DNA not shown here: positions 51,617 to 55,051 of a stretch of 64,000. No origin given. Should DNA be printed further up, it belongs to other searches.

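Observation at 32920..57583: Small hairpin module with invariant flanks and a covarying stem (8 copies, 6 different stems)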

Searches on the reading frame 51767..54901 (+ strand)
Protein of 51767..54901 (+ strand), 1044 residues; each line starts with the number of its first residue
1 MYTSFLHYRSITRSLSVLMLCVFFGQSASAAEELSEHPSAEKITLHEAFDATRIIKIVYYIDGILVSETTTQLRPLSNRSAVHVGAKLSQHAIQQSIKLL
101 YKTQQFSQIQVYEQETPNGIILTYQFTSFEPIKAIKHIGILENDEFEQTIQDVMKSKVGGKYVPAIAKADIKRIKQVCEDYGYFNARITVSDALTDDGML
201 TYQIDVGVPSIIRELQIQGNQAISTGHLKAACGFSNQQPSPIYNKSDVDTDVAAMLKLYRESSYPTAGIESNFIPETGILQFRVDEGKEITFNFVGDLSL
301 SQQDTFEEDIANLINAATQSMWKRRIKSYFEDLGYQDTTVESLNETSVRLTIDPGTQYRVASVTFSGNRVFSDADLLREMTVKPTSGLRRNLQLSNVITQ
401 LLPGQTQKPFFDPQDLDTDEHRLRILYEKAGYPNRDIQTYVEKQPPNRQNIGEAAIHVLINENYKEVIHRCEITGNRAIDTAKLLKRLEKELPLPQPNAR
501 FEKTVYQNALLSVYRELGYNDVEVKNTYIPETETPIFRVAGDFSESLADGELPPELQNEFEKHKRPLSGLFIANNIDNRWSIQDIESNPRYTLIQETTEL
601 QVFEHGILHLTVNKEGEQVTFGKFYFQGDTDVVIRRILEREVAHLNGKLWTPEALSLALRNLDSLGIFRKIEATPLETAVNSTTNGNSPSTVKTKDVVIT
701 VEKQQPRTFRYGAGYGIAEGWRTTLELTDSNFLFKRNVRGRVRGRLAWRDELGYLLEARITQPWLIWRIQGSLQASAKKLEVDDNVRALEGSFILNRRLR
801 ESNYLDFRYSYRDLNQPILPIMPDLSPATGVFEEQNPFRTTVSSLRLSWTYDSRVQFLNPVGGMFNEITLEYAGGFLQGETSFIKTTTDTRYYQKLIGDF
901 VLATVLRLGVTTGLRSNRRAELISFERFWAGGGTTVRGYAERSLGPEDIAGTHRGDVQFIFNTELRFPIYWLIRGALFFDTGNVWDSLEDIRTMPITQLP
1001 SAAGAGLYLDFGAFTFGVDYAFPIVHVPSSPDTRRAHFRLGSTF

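Call 15: search_protein_families(library=pfam, proteins=[window:51767-54901:+])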
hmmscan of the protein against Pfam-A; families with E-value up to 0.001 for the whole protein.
window:51767-54901:+ (1044 aa): 2 families
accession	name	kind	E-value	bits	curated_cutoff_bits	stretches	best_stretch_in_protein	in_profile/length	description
PF01103.29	Omp85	-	5.1e-39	135.1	24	1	755-1044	21-325/325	Omp85 superfamily domain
PF07244.20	POTRA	-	1.6e-33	115.7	21.3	2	358-462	1-78/79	Surface antigen variable number repeat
